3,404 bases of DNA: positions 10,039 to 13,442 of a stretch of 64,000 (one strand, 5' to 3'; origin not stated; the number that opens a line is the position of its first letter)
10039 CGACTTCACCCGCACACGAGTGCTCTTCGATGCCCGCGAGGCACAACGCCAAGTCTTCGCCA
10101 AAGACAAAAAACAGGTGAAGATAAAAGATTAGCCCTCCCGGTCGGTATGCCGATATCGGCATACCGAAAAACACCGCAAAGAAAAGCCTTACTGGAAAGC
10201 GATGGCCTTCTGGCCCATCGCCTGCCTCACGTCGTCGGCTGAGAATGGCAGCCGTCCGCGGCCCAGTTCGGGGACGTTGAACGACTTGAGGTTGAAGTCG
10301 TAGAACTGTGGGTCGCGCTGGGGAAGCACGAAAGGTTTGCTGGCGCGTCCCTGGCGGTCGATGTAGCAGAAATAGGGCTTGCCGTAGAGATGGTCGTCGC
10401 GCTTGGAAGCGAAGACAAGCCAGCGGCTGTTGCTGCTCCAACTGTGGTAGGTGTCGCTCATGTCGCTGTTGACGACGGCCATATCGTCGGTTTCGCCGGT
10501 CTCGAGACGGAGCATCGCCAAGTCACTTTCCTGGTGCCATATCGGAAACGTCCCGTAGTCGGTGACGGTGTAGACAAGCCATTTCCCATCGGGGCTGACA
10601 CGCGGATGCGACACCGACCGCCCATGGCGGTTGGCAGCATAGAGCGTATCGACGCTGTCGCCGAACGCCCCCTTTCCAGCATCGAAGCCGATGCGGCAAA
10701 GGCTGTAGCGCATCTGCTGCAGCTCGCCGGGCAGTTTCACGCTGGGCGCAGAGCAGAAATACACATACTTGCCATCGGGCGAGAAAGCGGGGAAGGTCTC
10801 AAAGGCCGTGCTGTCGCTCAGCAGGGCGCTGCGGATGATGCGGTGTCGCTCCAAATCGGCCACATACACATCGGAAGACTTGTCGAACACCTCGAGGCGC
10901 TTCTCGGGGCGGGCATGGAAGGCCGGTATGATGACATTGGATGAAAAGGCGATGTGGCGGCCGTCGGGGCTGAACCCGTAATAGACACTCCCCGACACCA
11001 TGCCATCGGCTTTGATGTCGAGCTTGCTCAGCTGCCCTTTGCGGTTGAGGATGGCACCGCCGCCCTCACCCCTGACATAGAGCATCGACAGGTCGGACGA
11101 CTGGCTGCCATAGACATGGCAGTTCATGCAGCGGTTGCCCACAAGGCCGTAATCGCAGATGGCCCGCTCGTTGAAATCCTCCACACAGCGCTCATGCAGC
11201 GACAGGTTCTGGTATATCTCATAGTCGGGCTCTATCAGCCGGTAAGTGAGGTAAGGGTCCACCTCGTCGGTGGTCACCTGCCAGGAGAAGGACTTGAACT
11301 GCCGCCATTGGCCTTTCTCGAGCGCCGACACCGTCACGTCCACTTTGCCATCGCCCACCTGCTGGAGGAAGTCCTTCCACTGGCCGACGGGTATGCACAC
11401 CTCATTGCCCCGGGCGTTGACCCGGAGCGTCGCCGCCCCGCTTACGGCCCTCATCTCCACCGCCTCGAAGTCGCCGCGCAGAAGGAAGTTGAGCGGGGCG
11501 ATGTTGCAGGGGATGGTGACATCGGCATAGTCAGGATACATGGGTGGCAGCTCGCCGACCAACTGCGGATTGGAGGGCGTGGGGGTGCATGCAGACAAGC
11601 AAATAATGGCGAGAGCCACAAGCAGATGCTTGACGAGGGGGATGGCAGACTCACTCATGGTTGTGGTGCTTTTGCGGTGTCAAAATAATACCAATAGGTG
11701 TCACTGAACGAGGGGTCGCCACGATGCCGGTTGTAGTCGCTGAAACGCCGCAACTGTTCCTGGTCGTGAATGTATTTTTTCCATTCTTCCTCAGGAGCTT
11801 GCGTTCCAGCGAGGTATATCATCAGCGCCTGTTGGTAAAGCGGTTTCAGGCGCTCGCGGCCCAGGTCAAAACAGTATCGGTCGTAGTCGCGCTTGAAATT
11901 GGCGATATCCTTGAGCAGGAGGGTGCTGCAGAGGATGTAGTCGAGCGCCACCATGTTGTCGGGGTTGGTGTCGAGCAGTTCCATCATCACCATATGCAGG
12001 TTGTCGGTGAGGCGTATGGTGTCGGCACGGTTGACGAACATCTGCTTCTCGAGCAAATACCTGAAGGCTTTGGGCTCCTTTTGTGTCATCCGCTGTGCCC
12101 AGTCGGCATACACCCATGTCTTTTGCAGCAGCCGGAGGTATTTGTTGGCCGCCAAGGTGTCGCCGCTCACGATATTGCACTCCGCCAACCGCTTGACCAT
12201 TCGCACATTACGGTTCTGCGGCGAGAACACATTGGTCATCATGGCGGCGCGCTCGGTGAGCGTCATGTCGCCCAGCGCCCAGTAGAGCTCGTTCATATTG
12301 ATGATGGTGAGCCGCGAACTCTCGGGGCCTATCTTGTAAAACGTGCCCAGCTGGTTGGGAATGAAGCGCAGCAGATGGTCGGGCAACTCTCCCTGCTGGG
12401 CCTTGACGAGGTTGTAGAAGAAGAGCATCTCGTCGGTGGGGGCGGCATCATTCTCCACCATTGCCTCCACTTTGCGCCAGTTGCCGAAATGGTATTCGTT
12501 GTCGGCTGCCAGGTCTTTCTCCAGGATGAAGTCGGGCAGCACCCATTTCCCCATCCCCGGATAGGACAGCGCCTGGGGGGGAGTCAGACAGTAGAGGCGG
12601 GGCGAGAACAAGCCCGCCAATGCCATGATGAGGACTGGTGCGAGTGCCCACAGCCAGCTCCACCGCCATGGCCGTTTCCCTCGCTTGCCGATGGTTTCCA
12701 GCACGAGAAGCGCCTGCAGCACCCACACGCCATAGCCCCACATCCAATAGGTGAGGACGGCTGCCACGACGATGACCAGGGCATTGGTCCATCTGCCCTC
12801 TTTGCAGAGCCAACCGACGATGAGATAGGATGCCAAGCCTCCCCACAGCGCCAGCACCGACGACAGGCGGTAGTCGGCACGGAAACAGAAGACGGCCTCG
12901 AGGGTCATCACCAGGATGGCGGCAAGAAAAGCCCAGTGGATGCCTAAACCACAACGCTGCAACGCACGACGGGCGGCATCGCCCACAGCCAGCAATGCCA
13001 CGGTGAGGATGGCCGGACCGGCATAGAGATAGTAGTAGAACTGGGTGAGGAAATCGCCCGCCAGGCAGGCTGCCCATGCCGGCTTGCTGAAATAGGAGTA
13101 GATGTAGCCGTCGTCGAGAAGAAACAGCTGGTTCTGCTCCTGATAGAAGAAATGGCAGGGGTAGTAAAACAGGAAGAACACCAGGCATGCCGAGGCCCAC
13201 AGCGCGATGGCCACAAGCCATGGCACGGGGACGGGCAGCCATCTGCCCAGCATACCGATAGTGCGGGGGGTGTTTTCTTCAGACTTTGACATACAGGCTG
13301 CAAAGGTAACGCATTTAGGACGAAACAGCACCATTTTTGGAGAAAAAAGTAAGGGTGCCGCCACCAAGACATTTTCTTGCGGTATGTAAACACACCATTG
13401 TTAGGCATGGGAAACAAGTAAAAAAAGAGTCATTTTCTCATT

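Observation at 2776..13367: Triplicated, translationally coupled two-gene cassette: polytopic membrane protein plus beta-propeller lipoprotein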

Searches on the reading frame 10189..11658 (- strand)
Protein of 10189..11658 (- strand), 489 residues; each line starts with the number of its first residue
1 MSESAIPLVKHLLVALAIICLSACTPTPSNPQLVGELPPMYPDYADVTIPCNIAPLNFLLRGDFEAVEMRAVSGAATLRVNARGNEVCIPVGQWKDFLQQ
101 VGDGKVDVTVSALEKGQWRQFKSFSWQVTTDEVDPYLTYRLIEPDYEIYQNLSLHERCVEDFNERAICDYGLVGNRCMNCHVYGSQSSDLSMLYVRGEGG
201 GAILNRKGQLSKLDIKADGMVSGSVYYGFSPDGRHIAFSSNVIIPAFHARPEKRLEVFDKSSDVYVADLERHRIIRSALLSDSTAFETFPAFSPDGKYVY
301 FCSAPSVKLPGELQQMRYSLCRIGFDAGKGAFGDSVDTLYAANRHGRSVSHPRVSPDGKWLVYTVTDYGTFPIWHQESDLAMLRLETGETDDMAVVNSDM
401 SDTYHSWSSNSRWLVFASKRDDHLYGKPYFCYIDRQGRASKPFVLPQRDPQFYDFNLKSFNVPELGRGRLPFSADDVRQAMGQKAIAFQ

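Call 10: search_protein_families(library=pfam, proteins=[window:10189-11658:-], max_evalue=0.01)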
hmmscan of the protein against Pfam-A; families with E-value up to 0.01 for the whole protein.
window:10189-11658:- (489 aa): 1 family
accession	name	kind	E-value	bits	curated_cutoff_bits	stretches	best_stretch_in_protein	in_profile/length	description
PF07676.18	PD40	-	2.4e-22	78.8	20.9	3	282-303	6-27/38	WD40-like Beta Propeller Repeat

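Call 11: search_protein_families(library=ncbifam, proteins=[window:10189-11658:-], max_evalue=0.01)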
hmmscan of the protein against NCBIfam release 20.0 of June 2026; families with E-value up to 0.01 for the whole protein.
window:10189-11658:- (489 aa): 7 families
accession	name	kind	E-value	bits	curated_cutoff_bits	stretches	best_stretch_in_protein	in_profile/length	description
TIGR02800.1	propeller_TolB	equivalog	4.4e-10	39.1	343.15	1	345-423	321-389/418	Tol-Pal system beta propeller repeat protein TolB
NF053518.1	DipepPtdsDpp5Prph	equivalog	5.2e-07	28.6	900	1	247-304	211-267/655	dipeptidyl-peptidase Dpp5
NF002183.0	PRK01029.1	equivalog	4.5e-05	22.7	405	0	260-304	303-346/429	Tol-Pal system protein TolB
NF033523.0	lasso_peptidase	equivalog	9.4e-05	21.3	400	0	348-392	89-133/638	Atxe2 family lasso peptide isopeptidase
NF052230.1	T9SS_PorE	exception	0.0004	18.8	600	0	278-304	272-298/648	PorE family type IX secretion system protein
NF053607.1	CHU_0125_OmpA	equivalog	0.00071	18.2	620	0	280-359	269-340/639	CHU_0125 family OmpA-like outer membrane integrity protein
TIGR03907.1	QH_beta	equivalog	0.0085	15.2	223.2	0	258-364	7-98/338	quinohemoprotein amine dehydrogenase subunit beta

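Call 17: search_solved_structures(query=window:10189-11658:-, max_evalue=1)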
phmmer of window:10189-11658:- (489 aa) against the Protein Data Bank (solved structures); distinct sequences matched with E-value up to 1: 8.
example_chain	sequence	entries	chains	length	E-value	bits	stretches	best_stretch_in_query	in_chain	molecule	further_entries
3h7v_A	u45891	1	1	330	0.43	12.3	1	70-130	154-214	O-SUCCINYLBENZOATE SYNTHASE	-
2ozt_A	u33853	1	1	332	0.44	12.3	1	70-130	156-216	Tlr1174 protein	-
2v6f_A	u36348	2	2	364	0.49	12.1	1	355-407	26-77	PROGESTERONE 5-BETA-REDUCTASE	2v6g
6rtd_A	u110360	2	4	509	0.6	11.8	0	245-305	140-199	Cytochrome c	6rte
9r19_G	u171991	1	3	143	0.71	11.6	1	219-310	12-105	VHH B07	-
2ojh_A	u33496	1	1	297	0.75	11.5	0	345-379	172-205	Uncharacterized protein Atu1656/AGR_C_3050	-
1fa4_A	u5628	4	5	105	0.95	11.1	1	264-303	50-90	PLASTOCYANIN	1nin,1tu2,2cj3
2gim_A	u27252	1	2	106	0.97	11.1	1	264-303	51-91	Plastocyanin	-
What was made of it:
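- Closest known: Propeller-containing c-type cytochromes. Different: The NirN hit 6rtd has E 0.6 and is not significant (call 17).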

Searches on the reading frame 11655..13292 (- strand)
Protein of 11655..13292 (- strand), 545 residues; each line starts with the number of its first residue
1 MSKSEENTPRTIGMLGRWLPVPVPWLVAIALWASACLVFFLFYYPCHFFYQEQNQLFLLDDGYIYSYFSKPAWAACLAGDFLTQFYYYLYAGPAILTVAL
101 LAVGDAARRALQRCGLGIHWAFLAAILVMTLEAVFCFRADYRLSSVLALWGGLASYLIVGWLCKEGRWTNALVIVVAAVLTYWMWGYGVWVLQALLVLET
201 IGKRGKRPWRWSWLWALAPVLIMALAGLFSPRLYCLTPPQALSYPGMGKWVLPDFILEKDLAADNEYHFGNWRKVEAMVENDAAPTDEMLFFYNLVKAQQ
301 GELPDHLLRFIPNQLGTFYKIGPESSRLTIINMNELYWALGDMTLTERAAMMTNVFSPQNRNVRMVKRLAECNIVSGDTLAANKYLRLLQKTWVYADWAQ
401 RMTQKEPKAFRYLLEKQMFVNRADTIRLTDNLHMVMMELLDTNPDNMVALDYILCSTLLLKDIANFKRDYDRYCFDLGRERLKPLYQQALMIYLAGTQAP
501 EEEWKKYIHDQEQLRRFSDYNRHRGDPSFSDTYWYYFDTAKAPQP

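Call 10: search_protein_families(library=pfam, proteins=[window:11655-13292:-], max_evalue=0.01)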
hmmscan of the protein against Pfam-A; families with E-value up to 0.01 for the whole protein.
window:11655-13292:- (545 aa): 1 family
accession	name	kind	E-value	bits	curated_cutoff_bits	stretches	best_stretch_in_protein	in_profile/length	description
PF19529.4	DUF6057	-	1.7e-127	427.1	29.8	1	27-539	8-568/569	Family of unknown function (DUF6057)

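Call 11: search_protein_families(library=ncbifam, proteins=[window:11655-13292:-], max_evalue=0.01)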
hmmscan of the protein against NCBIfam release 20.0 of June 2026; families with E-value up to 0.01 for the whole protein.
window:11655-13292:- (545 aa): 0 families
